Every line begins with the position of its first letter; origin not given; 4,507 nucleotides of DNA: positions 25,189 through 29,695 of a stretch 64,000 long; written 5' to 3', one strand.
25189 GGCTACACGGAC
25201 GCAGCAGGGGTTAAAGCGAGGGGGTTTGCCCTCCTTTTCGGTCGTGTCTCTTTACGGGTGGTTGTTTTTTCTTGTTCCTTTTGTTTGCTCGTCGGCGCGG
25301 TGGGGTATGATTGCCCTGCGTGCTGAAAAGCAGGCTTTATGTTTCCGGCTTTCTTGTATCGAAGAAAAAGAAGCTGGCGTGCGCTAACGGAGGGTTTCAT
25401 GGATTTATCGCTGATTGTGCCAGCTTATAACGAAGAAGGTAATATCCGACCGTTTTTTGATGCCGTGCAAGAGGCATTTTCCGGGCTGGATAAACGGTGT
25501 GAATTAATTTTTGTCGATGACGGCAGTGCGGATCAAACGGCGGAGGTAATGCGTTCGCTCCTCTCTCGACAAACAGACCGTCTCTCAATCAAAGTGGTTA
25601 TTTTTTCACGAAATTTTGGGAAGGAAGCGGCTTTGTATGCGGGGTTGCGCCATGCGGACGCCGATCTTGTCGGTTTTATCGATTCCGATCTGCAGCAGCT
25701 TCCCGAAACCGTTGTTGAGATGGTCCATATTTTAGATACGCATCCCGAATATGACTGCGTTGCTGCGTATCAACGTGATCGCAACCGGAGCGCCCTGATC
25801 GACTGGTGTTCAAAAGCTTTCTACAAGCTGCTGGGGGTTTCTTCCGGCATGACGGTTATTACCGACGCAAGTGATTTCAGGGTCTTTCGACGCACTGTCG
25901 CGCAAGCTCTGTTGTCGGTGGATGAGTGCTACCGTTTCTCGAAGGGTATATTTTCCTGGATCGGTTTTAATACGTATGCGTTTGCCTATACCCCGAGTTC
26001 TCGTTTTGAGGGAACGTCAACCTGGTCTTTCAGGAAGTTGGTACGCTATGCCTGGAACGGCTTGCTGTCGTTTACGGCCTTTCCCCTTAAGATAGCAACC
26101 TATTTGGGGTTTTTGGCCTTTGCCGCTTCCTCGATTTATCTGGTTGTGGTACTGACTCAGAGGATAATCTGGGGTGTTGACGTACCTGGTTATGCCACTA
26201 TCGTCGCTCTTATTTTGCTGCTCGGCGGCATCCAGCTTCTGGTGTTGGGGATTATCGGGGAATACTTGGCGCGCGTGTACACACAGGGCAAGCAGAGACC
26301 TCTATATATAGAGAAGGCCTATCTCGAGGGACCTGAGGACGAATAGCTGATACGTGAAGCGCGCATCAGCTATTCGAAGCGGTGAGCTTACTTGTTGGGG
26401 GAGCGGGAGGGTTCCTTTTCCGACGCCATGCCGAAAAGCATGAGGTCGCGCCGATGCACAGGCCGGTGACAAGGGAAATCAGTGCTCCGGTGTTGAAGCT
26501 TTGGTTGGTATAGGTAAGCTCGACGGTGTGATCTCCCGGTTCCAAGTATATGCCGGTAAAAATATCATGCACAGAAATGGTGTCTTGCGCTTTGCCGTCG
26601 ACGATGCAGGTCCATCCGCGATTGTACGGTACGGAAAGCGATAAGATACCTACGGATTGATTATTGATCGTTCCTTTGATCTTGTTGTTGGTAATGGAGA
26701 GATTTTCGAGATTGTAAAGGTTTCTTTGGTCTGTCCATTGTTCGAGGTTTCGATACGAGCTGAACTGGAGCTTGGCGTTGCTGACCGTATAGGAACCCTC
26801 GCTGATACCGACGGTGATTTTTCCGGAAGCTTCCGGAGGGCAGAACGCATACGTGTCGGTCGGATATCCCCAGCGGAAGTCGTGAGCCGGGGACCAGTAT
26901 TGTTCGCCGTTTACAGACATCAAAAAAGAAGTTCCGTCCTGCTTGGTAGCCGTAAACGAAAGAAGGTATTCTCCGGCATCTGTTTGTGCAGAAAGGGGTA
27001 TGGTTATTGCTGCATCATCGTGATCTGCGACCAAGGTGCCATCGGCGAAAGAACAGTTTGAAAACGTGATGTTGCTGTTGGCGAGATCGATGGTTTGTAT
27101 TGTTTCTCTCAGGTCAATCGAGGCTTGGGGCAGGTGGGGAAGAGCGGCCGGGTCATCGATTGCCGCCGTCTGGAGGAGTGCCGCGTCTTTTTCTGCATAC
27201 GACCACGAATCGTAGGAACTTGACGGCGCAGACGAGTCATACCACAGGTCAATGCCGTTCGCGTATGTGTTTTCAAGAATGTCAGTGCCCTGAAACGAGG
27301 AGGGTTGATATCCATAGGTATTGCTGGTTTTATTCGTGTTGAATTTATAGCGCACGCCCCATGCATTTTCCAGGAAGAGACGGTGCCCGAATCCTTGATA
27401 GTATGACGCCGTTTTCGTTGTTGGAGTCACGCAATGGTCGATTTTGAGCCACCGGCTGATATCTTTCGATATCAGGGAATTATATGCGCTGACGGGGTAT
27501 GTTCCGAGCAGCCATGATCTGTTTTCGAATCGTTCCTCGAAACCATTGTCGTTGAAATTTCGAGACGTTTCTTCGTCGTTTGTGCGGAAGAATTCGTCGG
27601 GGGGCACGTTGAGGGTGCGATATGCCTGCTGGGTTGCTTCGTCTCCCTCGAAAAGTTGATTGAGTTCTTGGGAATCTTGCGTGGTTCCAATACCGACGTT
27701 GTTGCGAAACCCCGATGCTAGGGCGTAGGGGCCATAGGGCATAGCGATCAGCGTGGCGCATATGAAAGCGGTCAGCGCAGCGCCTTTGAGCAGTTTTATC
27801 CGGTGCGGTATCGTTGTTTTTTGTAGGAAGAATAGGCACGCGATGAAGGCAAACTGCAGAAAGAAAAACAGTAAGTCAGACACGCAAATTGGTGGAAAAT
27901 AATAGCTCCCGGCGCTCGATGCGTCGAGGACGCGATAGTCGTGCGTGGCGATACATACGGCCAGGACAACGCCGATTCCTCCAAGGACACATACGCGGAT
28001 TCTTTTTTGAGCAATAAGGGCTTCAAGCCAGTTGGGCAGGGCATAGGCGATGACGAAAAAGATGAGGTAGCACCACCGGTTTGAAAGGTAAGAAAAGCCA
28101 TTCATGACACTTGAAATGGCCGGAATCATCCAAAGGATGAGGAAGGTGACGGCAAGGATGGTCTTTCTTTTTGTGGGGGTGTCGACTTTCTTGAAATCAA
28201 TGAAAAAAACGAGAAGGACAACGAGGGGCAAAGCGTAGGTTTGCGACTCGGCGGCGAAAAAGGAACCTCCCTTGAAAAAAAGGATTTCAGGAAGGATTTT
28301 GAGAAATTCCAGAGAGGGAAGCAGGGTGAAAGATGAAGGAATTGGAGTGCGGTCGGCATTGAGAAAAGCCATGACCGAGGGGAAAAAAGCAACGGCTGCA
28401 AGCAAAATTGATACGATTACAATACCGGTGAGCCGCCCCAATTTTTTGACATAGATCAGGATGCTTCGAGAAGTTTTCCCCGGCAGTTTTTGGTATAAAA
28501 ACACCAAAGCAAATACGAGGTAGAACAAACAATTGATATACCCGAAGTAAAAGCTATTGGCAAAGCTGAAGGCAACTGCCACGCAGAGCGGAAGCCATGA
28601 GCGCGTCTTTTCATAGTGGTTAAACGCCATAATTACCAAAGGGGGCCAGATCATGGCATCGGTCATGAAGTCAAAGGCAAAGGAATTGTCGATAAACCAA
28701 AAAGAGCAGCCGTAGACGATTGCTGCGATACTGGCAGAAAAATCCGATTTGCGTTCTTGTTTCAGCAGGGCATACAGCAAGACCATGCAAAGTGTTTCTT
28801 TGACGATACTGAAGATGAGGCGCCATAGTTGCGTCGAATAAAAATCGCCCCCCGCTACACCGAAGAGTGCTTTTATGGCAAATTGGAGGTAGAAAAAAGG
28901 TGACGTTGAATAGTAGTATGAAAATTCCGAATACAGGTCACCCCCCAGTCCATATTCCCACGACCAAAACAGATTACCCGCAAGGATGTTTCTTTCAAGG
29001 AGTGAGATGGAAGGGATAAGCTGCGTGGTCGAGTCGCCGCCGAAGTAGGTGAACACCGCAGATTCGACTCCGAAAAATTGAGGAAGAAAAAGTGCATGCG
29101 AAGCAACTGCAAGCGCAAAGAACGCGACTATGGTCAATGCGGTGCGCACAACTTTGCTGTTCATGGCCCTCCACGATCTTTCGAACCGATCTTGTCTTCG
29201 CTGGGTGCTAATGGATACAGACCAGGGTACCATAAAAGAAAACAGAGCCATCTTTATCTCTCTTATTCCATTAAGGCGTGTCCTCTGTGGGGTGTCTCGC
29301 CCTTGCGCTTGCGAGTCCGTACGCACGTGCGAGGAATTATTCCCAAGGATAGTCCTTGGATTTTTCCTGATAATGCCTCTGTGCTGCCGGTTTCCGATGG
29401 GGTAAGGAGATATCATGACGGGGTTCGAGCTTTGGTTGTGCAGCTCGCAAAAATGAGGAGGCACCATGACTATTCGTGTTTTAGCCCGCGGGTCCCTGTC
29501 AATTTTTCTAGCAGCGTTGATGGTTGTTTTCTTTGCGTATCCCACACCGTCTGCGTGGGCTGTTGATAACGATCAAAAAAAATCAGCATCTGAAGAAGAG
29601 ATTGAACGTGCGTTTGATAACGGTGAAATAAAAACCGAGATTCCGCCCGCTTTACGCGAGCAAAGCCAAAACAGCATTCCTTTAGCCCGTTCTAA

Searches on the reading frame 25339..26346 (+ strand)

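Call 51: search_protein_families(library=pfam, proteins=[window:25339-26346:+], max_evalue=0.001)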
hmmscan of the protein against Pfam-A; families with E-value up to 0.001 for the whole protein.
window:25339-26346:+ (335 aa): 3 families
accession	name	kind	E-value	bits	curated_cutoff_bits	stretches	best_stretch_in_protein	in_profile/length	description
PF00535.33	Glycos_transf_2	-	6.6e-27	94.9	23.3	1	24-190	1-166/168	Glycosyl transferase family 2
PF13641.12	Glyco_tranf_2_3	-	1.2e-08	35.6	27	1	23-163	3-141/230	Glycosyltransferase like family 2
PF10111.15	Glyco_tranf_2_2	-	4.4e-08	33.4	27.3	1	24-131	1-105/276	Glycosyltransferase like family 2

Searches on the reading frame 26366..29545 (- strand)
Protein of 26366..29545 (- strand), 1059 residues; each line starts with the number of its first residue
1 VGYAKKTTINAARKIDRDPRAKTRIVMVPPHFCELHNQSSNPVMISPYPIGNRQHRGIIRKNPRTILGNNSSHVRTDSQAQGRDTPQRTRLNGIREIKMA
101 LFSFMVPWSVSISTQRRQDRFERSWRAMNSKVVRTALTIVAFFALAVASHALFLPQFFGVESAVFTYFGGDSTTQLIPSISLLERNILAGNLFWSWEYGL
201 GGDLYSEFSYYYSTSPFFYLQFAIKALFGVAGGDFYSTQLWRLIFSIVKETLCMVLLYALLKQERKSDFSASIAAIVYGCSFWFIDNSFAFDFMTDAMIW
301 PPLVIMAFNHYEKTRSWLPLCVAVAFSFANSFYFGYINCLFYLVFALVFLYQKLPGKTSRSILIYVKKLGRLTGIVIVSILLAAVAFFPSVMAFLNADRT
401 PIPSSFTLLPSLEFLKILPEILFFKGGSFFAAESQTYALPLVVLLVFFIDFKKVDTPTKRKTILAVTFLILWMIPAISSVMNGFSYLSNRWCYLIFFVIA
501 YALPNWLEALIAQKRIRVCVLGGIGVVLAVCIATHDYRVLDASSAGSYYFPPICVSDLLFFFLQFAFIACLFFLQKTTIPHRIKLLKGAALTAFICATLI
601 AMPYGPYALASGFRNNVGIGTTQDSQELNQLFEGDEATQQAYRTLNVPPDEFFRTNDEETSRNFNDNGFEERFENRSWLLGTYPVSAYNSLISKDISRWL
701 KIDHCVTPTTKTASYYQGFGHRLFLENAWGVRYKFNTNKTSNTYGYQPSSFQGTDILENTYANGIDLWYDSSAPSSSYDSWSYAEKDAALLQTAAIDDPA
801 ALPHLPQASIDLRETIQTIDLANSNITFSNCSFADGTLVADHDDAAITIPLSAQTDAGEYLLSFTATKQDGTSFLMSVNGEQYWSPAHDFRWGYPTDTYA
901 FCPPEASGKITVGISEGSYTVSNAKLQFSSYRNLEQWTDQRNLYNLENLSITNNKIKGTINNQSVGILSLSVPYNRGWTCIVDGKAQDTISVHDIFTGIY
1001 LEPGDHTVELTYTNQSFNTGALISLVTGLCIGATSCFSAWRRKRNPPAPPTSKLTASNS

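Call 51: search_protein_families(library=pfam, proteins=[window:26366-29545:-], max_evalue=0.001)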
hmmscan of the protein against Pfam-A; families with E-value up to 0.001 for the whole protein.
window:26366-29545:- (1059 aa): 1 family
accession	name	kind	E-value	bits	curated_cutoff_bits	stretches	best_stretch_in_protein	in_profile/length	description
PF09586.16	YfhO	-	8.7e-100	335.8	28.5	1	143-1024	2-835/835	Bacterial membrane protein YfhO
